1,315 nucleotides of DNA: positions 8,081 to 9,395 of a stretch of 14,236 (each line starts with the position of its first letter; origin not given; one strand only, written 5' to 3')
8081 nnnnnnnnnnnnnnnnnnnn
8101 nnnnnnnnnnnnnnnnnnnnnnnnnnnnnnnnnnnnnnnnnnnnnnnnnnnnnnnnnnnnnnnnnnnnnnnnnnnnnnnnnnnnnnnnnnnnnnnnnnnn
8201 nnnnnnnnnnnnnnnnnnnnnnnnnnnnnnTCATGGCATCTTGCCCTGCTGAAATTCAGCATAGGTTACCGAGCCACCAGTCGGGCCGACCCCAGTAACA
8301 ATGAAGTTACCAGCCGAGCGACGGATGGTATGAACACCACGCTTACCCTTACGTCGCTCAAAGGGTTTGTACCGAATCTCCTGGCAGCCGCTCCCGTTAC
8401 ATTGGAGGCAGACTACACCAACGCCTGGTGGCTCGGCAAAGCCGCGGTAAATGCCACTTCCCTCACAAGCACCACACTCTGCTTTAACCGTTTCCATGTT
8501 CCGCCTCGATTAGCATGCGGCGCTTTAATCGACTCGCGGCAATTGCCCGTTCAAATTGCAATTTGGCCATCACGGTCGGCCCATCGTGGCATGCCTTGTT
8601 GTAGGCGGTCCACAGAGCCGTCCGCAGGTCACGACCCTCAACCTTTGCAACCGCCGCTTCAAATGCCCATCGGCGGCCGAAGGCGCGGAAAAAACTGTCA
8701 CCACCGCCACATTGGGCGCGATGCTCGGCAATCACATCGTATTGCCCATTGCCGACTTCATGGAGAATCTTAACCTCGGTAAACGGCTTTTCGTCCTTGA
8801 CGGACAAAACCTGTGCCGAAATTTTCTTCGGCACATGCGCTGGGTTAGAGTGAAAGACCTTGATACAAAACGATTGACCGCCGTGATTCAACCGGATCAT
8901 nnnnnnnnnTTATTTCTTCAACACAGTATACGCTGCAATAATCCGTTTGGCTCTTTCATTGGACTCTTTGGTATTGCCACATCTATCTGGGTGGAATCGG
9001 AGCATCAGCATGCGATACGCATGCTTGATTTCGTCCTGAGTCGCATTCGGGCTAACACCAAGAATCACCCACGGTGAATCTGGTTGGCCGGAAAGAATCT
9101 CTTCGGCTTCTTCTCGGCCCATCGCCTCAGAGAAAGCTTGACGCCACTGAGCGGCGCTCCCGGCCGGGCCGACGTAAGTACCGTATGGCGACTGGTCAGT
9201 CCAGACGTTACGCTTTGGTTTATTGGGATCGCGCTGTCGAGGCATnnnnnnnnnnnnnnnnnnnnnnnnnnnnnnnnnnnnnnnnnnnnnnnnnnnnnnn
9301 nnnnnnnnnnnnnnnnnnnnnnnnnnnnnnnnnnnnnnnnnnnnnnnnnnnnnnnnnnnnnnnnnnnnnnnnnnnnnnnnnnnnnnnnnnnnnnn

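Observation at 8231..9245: Split DnaJ: stand-alone J-domain protein plus separate CxxCxGxG zinc-finger protein in the same operon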

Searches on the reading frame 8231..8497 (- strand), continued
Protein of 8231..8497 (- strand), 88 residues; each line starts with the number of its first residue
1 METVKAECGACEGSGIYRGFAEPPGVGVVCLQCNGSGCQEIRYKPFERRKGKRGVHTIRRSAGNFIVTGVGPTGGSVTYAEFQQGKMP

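Call 72: search_protein_families(library=pfam, alignment_id=A1, max_evalue=1)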
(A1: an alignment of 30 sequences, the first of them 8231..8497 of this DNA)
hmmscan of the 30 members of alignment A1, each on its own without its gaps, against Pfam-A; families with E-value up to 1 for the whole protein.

A. member 1, window:8231-8497:- (88 aa): 2 families
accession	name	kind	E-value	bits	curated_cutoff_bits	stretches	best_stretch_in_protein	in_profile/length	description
PF00684.25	DnaJ_CXXCXGXG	-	0.18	12.5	32.7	1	8-40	1-28/65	DnaJ central domain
PF15777.11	Anti-TRAP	-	0.45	11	32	1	6-38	11-41/59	Tryptophan RNA-binding attenuator protein inhibitory protein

B. families by the number of members that match (of 30 scanned): 22 families
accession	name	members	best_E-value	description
PF00684.25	DnaJ_CXXCXGXG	28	0.0027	DnaJ central domain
PF15777.11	Anti-TRAP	25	0.0012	Tryptophan RNA-binding attenuator protein inhibitory protein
PF08273.17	Zn_Ribbon_Prim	12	0.0085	Zinc-binding domain of primase-helicase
PF25436.1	BSD2_CRD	10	0.013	BSD2 cysteine rich domain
PF17302.8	DUF5351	8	0.055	Family of unknown function (DUF5351)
PF20833.2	RNase_E_G_Thio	5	0.024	RNase E/G, Thioredoxin-like domain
PF01096.23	Zn_ribbon_TFIIS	5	0.057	Transcription factor S-II (TFIIS)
PF25433.1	DUF7895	4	0.078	Domain of unknown function (DUF7895)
PF23733.2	GRXCR1-2_C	3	0.0028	GRXCR1/2, C-terminal domain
PF03811.18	Zn_ribbon_InsA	2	0.099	InsA N-terminal domain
PF23475.1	zf-Tbcl_FmdE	2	0.16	FmdE treble clef zinc finger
PF14354.12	Lar_restr_allev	2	0.16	Restriction alleviation protein Lar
PF03589.19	Antiterm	2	0.19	Antitermination protein Q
PF01428.23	zf-AN1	1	0.094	AN1-like Zinc finger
PF10080.14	FtrD-like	1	0.14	Membrane iron-sulfur containing protein FtrD-like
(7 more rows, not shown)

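Call 87: find_related_loci(query=A1, collection=genome_contigs, flank=6000)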
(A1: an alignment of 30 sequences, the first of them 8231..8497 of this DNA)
Query A1 (88 aa) in genome_contigs; peptide patterns used: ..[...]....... (x = any residue, [..] = any of these).
9 stretches matched a pattern; 5 encode a relative of the query (tblastn E <= 1e-3); 5 distinct loci.
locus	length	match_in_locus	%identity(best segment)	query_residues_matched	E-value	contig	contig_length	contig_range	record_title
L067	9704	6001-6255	61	4-88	2e-32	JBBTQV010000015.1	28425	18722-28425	MAG: Patescibacteria group bacterium isolate H41-bin111_1 H41_bin111_1_000000000015, whole genome shotgun sequence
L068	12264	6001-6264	55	1-88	8e-31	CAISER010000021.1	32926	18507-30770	Candidatus Collierbacteria bacterium isolate LaPlata_bin-1578 genome assembly, contig: bin-1578:21/43, whole genome shot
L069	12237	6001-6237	52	4-82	9e-27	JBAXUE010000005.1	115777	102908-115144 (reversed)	MAG: bacterium isolate ELA653 MAG653_5, whole genome shotgun sequence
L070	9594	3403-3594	52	4-67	5e-19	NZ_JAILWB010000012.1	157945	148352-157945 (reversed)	MAG: Hydrogenophaga sp. isolate ECS22B1 ECS22B2_12, whole genome shotgun sequence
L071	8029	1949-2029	59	12-35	8e-5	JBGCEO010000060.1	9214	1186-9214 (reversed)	MAG: Granulosicoccus sp. isolate SGMAG-45 contig60, whole genome shotgun sequence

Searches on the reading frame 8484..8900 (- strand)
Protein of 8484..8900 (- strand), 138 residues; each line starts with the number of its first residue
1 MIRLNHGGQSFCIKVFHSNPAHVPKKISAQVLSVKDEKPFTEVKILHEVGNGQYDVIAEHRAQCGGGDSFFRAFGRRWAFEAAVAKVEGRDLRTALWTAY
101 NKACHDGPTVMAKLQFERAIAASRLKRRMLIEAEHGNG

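Call 4: search_protein_families(library=pfam, proteins=[window:8484-8900:-], max_evalue=1)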
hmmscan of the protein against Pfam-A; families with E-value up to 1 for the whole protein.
window:8484-8900:- (138 aa): 0 families

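Call 5: search_protein_families(library=phrogs, proteins=[window:8484-8900:-], max_evalue=0.01)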
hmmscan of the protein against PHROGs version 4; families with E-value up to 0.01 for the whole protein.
window:8484-8900:- (138 aa): 0 families

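Call 10: find_related_loci(query=window:8484-8900:-, collection=viral_contigs, flank=6000)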
Query window:8484-8900:- (138 aa) in viral_contigs; peptide patterns used: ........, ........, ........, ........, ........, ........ (x = any residue, [..] = any of these).
11 stretches matched a pattern, but none encodes a relative of the query by tblastn (E <= 1e-3).
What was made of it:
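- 8484..8900 (-): 138-aa ORFan, translationally coupled to both neighbours; function unknown. No relative in IMG/VR (call 10).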

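Call 15: find_homologous_proteins(query=window:8484-8900:-, max_evalue=0.001)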
Query window:8484-8900:- (138 aa): 1 proteins with E <= 0.001 among 9 candidates.
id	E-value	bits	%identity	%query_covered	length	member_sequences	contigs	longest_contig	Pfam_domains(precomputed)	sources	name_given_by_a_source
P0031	2.5e-88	311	100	100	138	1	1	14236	-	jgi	jgi:hypothetical protein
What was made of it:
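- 8484..8900 (-): Only itself in the 5.8-billion-protein index (call 15).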

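Call 68: predict_structure(protein=window:8484-8900:-)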
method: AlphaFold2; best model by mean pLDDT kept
length: 138 residues; sequences in the alignment: 1
mean_pLDDT: 44.5   pTM: 0.37
mean pLDDT of the five models: 44.5, 42.3, 42.1, 41.6, 41.2
residues with pLDDT >= 90: 0; 70-90: 0; 50-70: 38; < 50: 100
segments of 3 or more residues with pLDDT < 50: 1-11, 17-28, 31-71, 104-131, 134-138
pLDDT, mean of each block of 10 residues (from residue 1): 44 47 42 44 33 32 38 55 56 58 47 40 42 44
secondary structure, 60 per line:
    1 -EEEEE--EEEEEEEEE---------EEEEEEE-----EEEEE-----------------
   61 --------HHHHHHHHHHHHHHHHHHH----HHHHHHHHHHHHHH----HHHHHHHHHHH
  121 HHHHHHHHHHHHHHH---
elements in order: E2-6 E9-17 E27-33 E39-43 H69-87 H92-105 H110-135
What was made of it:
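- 8484..8900 (-): The single-sequence AF2 model has pLDDT 44.5 and is unusable (call 68).
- Tried and rejected: Its single-sequence AF2 model has pLDDT 44.5, so no fold search was attempted (call 68).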

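Call 69: search_protein_representatives(protein=window:8484-8900:-)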
Query: 138 residues. Proteins with E-value up to 0.001 (for the whole library): 2; up to 1e-10: 1; up to 1e-30: 1. The best 2 are listed.
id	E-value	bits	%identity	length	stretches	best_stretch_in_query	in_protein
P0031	8.0e-89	311.3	100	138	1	1-138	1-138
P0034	6.3e-04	36.4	31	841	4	57-85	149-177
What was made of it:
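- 8484..8900 (-): Among 1.84 billion representatives there is only itself plus one marginal 29-residue hit (call 69).
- Tried and rejected: The 138-aa ORFan had no relative in IMG/VR (call 10), in the 5.8-billion-protein index (call 15) or among the 1.84 billion representatives (call 69).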

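Call 71: search_protein_families(library=ncbifam, proteins=[window:8484-8900:-], max_evalue=1)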
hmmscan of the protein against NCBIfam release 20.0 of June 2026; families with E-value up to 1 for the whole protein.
window:8484-8900:- (138 aa): 0 families
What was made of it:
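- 8484..8900 (-): No Pfam, PHROG or NCBIfam hit (calls 4, 5, 71).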

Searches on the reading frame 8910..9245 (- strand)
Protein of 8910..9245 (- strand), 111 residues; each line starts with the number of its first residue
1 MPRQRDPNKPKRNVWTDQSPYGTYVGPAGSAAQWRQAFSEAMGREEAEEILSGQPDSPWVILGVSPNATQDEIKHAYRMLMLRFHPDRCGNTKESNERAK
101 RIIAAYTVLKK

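Call 4: search_protein_families(library=pfam, proteins=[window:8910-9245:-], max_evalue=1)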
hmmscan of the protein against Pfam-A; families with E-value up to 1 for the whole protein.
window:8910-9245:- (111 aa): 1 family
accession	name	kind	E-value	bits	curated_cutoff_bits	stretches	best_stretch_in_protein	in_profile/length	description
PF00226.36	DnaJ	-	3.2e-15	56.4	27.8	1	60-110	4-54/63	DnaJ domain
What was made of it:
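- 8910..9245 (-): 111-aa class-C J-domain protein. N-terminal family motif at residues ~12-53 (nt 9087-9212); J-domain helices I-III at residues 58-111 (nt 8913-9074); HPD at nt 8985-8993; no helix IV. Pfam DnaJ E=3.2e-15 (call 4).
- On J-domain proteins (Pfam PF00226), class C / type III: 56.4 bits against a cut-off of 27.8, E=3.2e-15, residues 60-110 (call 4).
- Checked: Pfam PF00226 scores 56.4 bits against a cut-off of 27.8 (E=3.2e-15), over residues 60-110 (call 4).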

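Call 5: search_protein_families(library=phrogs, proteins=[window:8910-9245:-], max_evalue=0.01)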
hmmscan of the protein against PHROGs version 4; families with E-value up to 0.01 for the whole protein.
window:8910-9245:- (111 aa): 6 families
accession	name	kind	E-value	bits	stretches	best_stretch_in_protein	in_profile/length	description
phrog_14336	-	unknown function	1e-10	42.5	1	59-110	7-57/363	-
phrog_13942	-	unknown function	4.4e-07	30.5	1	61-111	20-66/336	-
phrog_9210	-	unknown function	1.3e-06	29.2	1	55-97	148-190/204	-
phrog_2778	-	unknown function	4.6e-06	27.6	1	55-109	34-86/239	-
phrog_31004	-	unknown function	0.00049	21.4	1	60-109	5-54/156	-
phrog_15863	-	unknown function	0.0046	17.3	1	69-110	155-194/312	-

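Call 19: find_homologous_proteins(query=window:8910-9245:-, max_evalue=0.001)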
Query window:8910-9245:- (111 aa): 2 proteins with E <= 0.001 among 6 candidates.
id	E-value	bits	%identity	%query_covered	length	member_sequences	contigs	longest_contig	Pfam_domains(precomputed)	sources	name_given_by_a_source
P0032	3.0e-70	251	100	100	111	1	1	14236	PF00226.37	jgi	jgi:DnaJ-domain-containing protein 1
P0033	6.4e-56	205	79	99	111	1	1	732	PF00226.37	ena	-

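Call 25: find_encoding_contigs(protein=P0033, flank=5000, max_places=4)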
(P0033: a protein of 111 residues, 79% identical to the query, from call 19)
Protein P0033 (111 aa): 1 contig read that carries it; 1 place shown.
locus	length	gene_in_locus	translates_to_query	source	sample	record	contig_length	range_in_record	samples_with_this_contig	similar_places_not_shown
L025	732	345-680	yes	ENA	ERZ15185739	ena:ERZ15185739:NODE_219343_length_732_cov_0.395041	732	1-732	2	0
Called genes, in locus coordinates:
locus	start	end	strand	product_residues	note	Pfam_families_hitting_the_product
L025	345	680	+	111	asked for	PF00226:DnaJ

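Call 38: find_related_loci(query=A2, collection=viral_contigs, flank=8000)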
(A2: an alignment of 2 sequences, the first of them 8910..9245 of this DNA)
Query A2 (111 aa) in viral_contigs; peptide patterns used: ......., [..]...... (x = any residue, [..] = any of these).
94 stretches matched a pattern; 1 encode a relative of the query (tblastn E <= 1e-3); 1 distinct loci.
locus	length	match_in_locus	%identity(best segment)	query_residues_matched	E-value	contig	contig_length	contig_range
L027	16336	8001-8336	43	1-111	3e-22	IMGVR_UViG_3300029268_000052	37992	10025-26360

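Call 44: search_dna_similar(query=window:8910-9245:-, collection=phages, mode=protein, max_evalue=0.001, max_rows=30)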
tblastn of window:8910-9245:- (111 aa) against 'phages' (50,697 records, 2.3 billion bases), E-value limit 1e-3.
Records with a match: 29; places in all: 31; records where one place covers at least 80% of the query: 1.
Best place of each record, by identity: <60% 29.
By first word of the organism name: Pseudomonas 12; uncultured 3; Bacteriophage 3; Acinetobacter 2; Bacillus 2; Escherichia 1; Salmonella 1; Burkholderia 1; Staphylococcus 1; Nitratidesulfovibrio 1; and 2 more.
By host as written in the record: - 11; Pseudomonas aeruginosa PAO1 5; Pseudomonas aeruginosa 4; Bacillus cereus 2; Escherichia coli O157:H7 ATCC 43895 1; Homo sapiens 1; Burkholderia 1; Staphylococcus aureus 1; and 3 more.
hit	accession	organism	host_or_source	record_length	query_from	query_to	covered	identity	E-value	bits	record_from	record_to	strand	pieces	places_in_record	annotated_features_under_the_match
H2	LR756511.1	uncultured phage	metagenomic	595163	29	111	75%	41.0%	2e-10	61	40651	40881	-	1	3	record has no annotation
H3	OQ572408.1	Pseudomonas phage Y6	Pseudomonas aeruginosa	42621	3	109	96%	29.2%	2e-4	44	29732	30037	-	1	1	record has no annotation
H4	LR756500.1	uncultured phage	metagenomic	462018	61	109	44%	51.0%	1e-7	54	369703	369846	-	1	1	record has no annotation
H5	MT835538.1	Bacteriophage sp.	human fecal samples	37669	48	109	56%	40.0%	2e-4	45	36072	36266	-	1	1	record has no annotation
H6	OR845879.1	Escherichia phage ECO95 1-6-1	Escherichia coli O157:H7 ATCC 43895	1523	61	109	44%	49.0%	1e-5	48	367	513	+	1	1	record has no annotation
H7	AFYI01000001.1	Salmonella enterica subsp. enterica serovar Infantis str. ...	Homo sapiens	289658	61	109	44%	49.0%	1e-5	48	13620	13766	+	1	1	chaperone protein DnaJ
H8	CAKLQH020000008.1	Acinetobacter phage MD-2021a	not known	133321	61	109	44%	46.9%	1e-6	50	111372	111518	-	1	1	dnaJ: chaperone protein DnaJ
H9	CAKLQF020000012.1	Acinetobacter phage MD-2021a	not known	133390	61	109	44%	46.9%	1e-6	50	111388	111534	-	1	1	dnaJ: chaperone protein DnaJ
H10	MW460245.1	Burkholderia phage BCSR5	Burkholderia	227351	61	111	46%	45.1%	1e-6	50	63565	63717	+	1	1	hypothetical protein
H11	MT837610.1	Bacteriophage sp.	human fecal samples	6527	37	99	57%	36.4%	6e-4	43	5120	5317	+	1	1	record has no annotation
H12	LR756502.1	uncultured phage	metagenomic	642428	61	109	44%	44.9%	2e-7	53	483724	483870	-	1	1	record has no annotation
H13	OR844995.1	Staphylococcus phage SA 1306 Kay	Staphylococcus aureus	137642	61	109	44%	44.9%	3e-4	44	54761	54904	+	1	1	record has no annotation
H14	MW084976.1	Bacillus phage Kirov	Bacillus cereus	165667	36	94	53%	37.3%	3e-4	44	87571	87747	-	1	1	DnaJ domain containing protein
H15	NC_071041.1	Bacillus phage Kirov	Bacillus cereus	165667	36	94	53%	37.3%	3e-4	44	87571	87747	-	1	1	DnaJ domain containing protein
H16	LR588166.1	Pseudomonas phage vB_PaeM_MIJ3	-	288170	61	106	41%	45.7%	6e-4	43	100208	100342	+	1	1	dnaJ: Chaperone protein DnaJ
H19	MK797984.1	Pseudomonas phage vB_PaeM_PA5oct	-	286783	61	106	41%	45.7%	7e-4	43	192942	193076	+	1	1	chaperone protein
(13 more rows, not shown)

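Call 45: get_annotated_region(hit=H2, flank=8000)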
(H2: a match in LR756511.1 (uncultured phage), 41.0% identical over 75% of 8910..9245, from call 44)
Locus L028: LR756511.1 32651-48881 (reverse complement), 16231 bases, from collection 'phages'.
description: uncultured phage genome assembly, chromosome: 1.
organism: uncultured phage (NCBI taxid 278008)
taxonomy: Viruses; environmental samples
host: -; source: metagenomic; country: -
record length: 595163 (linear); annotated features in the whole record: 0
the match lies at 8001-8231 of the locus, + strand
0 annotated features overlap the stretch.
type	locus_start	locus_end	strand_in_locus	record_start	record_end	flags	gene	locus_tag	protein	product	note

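Call 46: get_annotated_region(hit=H19, flank=4000)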
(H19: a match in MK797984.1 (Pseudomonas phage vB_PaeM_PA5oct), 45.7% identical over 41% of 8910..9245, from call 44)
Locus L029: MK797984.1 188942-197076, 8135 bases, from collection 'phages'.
description: Pseudomonas phage vB_PaeM_PA5oct, complete genome.
organism: Pseudomonas phage vB_PaeM_PA5oct (NCBI taxid 2163605)
taxonomy: Viruses; Duplodnaviria; Heunggongvirae; Uroviricota; Caudoviricetes; Arenbergviridae; Wroclawvirus; Wroclawvirus PA5oct
host: -; source: -; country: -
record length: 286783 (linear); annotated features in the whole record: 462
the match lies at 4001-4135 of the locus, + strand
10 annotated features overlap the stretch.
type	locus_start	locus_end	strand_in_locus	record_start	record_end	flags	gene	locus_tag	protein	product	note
CDS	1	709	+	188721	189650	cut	-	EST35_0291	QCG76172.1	hypothetical protein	-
CDS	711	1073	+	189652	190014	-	-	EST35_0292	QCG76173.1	structural protein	ESI-MS/MS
CDS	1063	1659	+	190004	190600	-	-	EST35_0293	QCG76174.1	hypothetical protein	-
CDS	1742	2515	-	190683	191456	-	-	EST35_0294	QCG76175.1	phosphate starvation-inducible protein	Phosphate starvation-inducible protein PhoH, predicted ATPase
CDS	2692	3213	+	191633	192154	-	-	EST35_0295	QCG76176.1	structural protein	ESI-MS/MS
CDS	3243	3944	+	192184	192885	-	-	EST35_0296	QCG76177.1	hypothetical protein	-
CDS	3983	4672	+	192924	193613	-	-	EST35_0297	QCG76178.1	chaperone protein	chaperone protein DnaJ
CDS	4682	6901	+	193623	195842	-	-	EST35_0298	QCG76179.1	ATP-dependent Clp protease ATP-binding subunit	ATP-dependent Clp protease ATP-binding subunit ClpA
CDS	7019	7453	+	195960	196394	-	-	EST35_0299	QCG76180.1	structural protein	ESI-MS/MS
CDS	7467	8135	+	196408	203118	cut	-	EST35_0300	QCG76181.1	structural protein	ESI-MS/MS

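Call 49: find_related_loci(query=A3, collection=viral_contigs, flank=10000)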
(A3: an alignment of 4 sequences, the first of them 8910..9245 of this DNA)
Query A3 (111 aa) in viral_contigs; peptide patterns used: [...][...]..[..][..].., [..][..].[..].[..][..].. (x = any residue, [..] = any of these).
76 stretches matched a pattern; 4 encode a relative of the query (tblastn E <= 1e-3); 4 distinct loci.
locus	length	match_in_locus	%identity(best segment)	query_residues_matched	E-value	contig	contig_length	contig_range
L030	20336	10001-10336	43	1-111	2e-21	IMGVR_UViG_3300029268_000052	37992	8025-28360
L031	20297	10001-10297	40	8-109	5e-19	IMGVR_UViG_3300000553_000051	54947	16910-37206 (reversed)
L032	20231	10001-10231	41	29-111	4e-13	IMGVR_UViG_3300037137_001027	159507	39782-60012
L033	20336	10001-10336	37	8-110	4e-11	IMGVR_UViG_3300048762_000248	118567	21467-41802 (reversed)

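Call 50: find_related_loci(query=A3, collection=metagenome_contigs, flank=10000)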
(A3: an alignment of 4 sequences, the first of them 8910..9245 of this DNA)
Query A3 (111 aa) in metagenome_contigs; peptide patterns used: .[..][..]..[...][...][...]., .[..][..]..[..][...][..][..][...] (x = any residue, [..] = any of these).
492 stretches matched a pattern; 9 encode a relative of the query (tblastn E <= 1e-3); 9 distinct loci.
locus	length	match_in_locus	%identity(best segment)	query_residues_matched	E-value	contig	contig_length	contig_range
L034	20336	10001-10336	43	1-111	1e-21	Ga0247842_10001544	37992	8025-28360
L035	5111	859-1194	42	1-111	5e-21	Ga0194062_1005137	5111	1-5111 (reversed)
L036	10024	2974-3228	47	29-109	2e-18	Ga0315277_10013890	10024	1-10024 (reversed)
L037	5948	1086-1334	44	29-109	2e-13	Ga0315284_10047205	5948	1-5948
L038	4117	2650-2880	41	29-111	3e-13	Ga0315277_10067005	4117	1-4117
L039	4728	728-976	44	29-109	5e-13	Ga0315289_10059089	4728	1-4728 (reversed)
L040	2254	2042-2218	48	29-89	1e-11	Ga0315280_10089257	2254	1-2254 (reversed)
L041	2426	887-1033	47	61-109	3e-10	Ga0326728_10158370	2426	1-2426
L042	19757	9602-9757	35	58-109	2e-7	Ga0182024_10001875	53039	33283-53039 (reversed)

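Call 71: search_protein_families(library=ncbifam, proteins=[window:8910-9245:-], max_evalue=1)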
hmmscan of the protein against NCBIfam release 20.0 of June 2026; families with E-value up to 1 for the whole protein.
window:8910-9245:- (111 aa): 14 families
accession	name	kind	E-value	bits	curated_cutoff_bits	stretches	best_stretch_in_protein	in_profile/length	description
TIGR02349.1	DnaJ_bact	equivalog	1.8e-13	50.6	377.2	1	61-110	5-54/354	molecular chaperone DnaJ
NF008035.0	PRK10767.1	subfamily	9.8e-12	44.6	338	1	61-110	9-58/374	molecular chaperone DnaJ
NF010874.0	PRK14281.1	equivalog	4.2e-11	42.6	619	1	60-110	7-57/397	chaperone protein DnaJ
NF010894.0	PRK14301.1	equivalog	1.6e-10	40.6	548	1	60-110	8-58/373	chaperone protein DnaJ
NF010885.0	PRK14292.1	equivalog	4.1e-10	39.2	585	1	61-110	7-55/371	chaperone protein DnaJ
NF010892.0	PRK14299.1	equivalog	7e-10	38.6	392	1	59-110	7-57/291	chaperone protein DnaJ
NF010871.0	PRK14278.1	equivalog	7.9e-09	34.9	502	1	60-110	7-56/378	molecular chaperone DnaJ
NF010872.0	PRK14279.1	equivalog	1.1e-08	34.6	556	1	62-109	15-62/394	molecular chaperone DnaJ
NF050028.1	CldAdptActJ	equivalog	1.7e-08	34.8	150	1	60-109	6-60/93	cold adaptation protein ActJcold adaptation protein ActJ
NF006948.0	PRK09430.1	equivalog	4.4e-08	33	162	1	56-110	200-261/267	co-chaperone DjlA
NF037946.1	terminal_TopJ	equivalog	2.9e-07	29.4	300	1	61-109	10-57/810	terminal organelle assembly protein TopJ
NF007618.0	PRK10266.1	equivalog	9.5e-06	25.3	403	1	59-110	7-57/306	curved DNA-binding protein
TIGR03835.1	termin_org_DnaJ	equivalog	5e-05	21.9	512.25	1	61-109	7-54/871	terminal organelle assembly protein TopJ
NF001420.0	PRK00294.1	equivalog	0.17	12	169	1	70-99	20-49/173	co-chaperone HscB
